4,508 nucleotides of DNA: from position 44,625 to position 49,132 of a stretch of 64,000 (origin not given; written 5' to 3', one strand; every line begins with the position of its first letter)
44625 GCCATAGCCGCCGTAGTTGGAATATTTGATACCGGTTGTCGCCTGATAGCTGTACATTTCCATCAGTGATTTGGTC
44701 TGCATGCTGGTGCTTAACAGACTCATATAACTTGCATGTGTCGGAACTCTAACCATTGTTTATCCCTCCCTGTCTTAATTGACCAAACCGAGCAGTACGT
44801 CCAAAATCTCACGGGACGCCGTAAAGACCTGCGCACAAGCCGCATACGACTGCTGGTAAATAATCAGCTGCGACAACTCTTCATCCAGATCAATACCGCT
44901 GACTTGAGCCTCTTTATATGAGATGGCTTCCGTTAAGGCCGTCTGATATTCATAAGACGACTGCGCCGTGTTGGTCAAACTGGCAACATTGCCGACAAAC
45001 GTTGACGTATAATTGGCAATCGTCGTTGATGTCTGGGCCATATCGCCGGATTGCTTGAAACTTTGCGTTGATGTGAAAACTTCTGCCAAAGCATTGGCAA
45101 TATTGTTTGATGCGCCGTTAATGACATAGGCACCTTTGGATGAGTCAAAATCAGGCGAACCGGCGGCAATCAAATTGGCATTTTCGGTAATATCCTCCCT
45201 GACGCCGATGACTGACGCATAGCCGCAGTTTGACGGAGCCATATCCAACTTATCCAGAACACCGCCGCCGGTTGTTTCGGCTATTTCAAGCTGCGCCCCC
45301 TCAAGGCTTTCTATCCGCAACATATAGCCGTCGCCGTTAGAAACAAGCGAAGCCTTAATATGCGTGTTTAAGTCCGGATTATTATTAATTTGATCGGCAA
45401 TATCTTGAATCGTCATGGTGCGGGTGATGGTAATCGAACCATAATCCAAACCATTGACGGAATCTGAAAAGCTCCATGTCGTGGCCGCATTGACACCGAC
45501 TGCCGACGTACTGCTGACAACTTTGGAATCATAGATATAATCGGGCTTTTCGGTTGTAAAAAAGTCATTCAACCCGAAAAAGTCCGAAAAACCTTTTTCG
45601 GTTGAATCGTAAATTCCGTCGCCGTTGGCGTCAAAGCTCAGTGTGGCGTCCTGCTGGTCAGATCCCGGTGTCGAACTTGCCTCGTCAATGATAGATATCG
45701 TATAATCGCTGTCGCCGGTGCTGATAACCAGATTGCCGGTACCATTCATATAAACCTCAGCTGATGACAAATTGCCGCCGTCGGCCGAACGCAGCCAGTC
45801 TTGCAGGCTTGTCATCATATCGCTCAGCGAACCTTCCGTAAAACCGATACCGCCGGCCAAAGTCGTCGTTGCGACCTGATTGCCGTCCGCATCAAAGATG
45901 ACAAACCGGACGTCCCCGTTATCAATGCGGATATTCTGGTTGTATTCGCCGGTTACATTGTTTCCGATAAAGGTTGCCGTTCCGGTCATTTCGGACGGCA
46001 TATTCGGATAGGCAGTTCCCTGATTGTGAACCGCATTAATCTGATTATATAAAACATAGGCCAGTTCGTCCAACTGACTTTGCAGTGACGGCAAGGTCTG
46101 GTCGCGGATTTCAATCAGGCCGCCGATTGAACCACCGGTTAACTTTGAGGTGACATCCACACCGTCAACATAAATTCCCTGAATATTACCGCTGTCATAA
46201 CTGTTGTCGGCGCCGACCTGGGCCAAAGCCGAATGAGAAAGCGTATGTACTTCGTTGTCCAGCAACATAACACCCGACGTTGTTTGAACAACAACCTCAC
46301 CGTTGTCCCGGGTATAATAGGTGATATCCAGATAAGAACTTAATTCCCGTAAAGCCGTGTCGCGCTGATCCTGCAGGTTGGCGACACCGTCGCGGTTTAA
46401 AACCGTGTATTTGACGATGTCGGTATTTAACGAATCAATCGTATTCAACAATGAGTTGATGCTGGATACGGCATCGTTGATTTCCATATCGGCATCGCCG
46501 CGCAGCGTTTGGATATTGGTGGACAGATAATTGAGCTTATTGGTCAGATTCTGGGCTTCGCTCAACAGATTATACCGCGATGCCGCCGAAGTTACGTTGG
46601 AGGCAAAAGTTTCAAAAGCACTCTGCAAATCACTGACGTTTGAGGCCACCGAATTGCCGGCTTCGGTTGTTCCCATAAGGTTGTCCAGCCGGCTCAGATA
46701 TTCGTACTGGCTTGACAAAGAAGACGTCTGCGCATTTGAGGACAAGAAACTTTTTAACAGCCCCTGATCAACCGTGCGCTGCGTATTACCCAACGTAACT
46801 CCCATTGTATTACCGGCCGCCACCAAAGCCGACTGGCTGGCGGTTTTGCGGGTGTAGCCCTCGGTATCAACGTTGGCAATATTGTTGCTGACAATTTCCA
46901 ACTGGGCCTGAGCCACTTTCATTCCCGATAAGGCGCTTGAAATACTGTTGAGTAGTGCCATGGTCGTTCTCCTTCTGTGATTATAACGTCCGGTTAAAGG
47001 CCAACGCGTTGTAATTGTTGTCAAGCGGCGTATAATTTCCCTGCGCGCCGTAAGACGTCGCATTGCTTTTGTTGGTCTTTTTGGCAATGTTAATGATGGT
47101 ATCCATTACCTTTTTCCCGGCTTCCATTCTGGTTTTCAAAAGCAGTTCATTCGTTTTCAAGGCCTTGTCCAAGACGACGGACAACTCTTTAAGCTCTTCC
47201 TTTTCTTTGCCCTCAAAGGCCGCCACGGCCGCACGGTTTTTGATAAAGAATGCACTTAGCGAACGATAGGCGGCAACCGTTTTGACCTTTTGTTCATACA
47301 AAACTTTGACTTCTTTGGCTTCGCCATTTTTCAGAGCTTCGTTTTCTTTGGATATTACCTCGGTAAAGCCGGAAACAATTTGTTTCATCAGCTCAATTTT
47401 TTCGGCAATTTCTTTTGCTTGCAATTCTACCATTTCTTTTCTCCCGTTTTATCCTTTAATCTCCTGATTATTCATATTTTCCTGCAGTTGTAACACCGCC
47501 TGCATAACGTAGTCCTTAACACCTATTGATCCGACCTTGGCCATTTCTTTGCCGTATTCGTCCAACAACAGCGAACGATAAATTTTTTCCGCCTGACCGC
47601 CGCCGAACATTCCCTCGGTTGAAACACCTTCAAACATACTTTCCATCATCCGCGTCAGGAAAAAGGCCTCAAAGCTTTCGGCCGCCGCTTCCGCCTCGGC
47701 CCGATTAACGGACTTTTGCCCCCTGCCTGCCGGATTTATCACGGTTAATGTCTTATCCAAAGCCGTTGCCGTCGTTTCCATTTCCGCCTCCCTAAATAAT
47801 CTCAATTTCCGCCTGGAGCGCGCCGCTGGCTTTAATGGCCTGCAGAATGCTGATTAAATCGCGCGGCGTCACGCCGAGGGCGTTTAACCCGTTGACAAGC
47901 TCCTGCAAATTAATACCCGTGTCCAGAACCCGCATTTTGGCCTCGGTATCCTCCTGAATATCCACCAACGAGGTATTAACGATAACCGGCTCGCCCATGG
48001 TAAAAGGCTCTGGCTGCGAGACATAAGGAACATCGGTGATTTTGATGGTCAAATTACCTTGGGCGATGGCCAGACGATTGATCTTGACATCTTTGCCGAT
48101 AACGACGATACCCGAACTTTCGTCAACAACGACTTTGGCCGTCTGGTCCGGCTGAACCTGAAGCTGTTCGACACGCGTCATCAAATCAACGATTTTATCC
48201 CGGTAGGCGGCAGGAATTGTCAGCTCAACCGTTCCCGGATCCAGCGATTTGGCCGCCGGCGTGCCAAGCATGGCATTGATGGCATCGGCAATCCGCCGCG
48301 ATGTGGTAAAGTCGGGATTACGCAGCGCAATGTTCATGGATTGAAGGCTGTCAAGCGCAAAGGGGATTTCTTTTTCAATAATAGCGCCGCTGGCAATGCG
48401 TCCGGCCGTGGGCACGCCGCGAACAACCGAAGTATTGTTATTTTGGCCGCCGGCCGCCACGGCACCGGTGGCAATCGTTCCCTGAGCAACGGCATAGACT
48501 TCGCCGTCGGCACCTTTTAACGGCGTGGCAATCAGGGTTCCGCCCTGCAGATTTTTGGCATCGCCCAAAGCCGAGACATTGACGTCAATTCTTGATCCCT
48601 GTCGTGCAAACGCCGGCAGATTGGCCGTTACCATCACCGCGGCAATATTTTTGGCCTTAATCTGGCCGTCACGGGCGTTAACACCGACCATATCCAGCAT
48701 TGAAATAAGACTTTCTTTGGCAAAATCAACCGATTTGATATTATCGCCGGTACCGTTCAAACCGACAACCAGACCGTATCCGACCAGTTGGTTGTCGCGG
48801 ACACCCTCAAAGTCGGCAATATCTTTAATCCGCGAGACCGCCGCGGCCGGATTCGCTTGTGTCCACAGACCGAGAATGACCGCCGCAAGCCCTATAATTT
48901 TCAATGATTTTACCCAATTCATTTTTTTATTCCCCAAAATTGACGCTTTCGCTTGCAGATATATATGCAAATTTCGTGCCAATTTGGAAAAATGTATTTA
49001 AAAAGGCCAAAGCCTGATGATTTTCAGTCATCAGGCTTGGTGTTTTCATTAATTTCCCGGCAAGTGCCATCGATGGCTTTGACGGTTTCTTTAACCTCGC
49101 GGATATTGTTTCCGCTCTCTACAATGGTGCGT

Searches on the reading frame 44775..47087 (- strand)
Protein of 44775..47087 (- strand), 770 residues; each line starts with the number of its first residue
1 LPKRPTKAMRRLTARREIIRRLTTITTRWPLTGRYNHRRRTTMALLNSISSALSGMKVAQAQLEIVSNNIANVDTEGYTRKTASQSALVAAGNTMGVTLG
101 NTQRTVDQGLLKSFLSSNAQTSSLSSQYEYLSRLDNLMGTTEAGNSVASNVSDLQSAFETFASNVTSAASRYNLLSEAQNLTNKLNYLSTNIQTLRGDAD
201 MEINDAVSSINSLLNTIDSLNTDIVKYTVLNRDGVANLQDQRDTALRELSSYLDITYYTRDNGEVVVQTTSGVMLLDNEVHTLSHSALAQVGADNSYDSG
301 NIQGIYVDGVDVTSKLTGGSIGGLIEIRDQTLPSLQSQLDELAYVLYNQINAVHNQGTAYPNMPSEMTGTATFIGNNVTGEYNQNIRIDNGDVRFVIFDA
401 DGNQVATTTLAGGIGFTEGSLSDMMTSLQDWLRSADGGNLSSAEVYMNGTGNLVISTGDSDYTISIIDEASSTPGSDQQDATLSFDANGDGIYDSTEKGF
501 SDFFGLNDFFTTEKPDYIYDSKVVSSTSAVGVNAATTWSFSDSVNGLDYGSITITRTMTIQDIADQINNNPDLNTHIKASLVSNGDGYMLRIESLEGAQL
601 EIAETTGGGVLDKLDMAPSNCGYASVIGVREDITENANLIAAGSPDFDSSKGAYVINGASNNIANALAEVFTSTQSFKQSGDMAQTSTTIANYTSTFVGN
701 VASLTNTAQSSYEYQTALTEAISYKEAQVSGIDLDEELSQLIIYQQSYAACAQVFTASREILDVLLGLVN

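Call 67: search_protein_families(library=pfam, proteins=[window:44775-47087:-], max_evalue=0.0001)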
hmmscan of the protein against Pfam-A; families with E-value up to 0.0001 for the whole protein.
window:44775-47087:- (770 aa): 3 families
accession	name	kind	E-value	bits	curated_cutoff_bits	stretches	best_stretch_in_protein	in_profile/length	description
PF22638.1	FlgK_D1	-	1.4e-44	152.8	28.6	1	131-359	1-223/233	Flagellar hook-associated protein FlgK helical domain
PF00460.25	Flg_bb_rod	-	5.6e-10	39.4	20.7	1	51-79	3-31/31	Flagella basal body rod protein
PF06429.18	Flg_bbr_C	-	8.3e-08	32.1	23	1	729-767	7-45/46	Flagellar basal body rod FlgEFG protein C-terminal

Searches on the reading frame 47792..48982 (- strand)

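Call 65: search_protein_families(library=pfam, proteins=[window:47792-48982:-], max_evalue=0.0001)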
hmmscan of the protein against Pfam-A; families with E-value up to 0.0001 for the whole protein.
window:47792-48982:- (396 aa): 1 family
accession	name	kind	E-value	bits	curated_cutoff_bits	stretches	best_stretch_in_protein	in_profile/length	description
PF02119.21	FlgI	-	1e-133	445.9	25.3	1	51-395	1-343/343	Flagellar P-ring protein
